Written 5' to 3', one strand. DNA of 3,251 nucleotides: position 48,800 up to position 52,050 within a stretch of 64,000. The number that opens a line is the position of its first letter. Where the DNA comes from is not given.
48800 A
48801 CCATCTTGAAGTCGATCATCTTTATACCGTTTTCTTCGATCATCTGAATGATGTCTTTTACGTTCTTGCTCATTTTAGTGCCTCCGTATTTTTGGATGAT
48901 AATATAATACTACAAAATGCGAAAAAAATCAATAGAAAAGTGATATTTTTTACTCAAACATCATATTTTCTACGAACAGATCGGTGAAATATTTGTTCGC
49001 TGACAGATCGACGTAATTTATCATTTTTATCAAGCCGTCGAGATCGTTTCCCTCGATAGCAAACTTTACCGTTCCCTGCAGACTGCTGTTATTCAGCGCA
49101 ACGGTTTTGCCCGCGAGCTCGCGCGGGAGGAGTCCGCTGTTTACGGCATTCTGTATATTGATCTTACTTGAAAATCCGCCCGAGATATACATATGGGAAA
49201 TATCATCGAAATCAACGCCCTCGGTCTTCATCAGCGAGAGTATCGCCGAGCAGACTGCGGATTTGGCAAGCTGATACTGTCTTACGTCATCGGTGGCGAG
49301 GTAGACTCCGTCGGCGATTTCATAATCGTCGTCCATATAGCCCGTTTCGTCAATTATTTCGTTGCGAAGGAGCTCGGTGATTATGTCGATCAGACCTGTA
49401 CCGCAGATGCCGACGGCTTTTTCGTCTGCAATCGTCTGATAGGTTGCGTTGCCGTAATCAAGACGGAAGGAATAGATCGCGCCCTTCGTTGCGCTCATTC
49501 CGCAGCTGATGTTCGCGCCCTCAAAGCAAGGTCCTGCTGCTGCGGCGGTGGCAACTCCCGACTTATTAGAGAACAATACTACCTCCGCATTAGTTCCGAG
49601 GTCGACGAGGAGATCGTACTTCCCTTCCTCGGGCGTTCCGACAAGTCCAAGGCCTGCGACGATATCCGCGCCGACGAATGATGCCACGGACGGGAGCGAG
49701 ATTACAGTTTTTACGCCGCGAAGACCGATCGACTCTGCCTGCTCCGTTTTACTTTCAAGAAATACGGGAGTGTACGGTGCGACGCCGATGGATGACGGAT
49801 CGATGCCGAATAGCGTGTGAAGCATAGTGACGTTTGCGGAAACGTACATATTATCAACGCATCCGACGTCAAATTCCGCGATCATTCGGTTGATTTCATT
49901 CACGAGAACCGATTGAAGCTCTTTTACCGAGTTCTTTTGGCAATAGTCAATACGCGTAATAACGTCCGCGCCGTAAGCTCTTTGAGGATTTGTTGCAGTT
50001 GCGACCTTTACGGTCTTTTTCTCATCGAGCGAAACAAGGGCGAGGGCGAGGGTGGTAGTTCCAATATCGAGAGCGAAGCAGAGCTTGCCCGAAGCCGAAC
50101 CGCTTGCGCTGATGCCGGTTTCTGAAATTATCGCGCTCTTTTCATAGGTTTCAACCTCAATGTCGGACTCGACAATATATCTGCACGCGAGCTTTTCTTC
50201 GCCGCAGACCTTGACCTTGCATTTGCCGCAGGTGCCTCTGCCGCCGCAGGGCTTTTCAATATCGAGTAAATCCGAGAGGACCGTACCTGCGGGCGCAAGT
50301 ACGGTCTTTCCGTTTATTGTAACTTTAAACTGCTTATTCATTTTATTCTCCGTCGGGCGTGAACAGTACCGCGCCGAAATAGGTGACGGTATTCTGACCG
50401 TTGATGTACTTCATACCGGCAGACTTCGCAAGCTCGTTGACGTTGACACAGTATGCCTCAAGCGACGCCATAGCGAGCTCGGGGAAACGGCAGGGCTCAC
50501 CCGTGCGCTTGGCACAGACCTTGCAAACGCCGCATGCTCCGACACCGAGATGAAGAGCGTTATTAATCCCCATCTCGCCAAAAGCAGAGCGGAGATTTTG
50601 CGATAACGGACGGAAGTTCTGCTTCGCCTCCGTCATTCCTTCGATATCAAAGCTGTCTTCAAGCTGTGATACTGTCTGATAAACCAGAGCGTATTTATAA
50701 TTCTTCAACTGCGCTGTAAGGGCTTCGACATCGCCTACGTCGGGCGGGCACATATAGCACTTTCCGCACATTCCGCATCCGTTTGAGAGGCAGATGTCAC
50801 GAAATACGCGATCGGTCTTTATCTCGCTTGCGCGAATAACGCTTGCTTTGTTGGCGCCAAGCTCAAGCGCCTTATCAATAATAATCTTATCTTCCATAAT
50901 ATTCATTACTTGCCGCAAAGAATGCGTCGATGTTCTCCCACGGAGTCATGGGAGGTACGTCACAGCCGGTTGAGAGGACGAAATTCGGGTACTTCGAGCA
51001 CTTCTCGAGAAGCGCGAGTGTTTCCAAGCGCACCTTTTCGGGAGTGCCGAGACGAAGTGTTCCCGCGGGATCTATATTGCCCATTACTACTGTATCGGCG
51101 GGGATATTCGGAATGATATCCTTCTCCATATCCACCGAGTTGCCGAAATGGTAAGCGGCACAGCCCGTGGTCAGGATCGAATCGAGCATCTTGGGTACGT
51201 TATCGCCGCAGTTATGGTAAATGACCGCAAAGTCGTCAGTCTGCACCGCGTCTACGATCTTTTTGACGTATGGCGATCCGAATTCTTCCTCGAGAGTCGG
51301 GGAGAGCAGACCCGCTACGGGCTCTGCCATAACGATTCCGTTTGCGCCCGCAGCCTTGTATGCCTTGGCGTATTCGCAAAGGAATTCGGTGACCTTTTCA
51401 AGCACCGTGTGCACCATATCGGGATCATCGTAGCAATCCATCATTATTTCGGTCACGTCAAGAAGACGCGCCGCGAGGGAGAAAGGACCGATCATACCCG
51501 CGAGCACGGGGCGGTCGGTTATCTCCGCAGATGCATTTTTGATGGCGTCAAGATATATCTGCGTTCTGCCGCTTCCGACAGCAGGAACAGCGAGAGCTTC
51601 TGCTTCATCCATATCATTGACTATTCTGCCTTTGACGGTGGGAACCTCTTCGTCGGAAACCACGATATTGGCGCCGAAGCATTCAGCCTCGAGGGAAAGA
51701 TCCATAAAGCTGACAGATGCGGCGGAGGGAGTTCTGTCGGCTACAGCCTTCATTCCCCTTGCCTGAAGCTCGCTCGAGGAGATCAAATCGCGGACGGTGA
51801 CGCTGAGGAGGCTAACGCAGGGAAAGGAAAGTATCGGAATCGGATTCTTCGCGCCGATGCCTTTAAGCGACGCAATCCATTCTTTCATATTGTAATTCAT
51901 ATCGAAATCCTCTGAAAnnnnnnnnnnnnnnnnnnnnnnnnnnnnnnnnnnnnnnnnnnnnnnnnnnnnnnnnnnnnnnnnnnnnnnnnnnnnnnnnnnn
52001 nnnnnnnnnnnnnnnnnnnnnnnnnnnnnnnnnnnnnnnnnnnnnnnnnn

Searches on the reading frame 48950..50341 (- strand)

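Call 65: search_protein_families(library=pfam, proteins=[window:48950-50341:-], max_evalue=0.000001)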
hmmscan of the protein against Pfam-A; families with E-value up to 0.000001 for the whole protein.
window:48950-50341:- (463 aa): 2 families
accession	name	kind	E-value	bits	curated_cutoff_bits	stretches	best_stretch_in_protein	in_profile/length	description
PF14574.11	RACo_C_ter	-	1e-55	189.1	27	1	243-462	3-249/261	C-terminal domain of RACo the ASKHA domain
PF17651.6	Raco_middle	-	6.1e-41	140.2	26.8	1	89-231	3-155/163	RACo middle region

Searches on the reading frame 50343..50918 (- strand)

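Call 65: search_protein_families(library=pfam, proteins=[window:50343-50918:-], max_evalue=0.000001)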
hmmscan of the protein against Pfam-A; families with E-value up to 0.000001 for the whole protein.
window:50343-50918:- (191 aa): 1 family
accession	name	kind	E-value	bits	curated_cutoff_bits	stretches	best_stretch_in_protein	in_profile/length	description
PF10050.14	DUF2284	-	1.2e-44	152.4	25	1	27-186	2-161/161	Predicted metal-binding protein (DUF2284)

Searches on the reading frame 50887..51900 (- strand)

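Call 65: search_protein_families(library=pfam, proteins=[window:50887-51900:-], max_evalue=0.000001)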
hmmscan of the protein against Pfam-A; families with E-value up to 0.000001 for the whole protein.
window:50887-51900:- (337 aa): 1 family
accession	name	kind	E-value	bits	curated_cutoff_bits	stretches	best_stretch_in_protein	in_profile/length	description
PF01208.23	URO-D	-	1.1e-57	196.1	23.9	1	34-334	40-346/346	Uroporphyrinogen decarboxylase (URO-D)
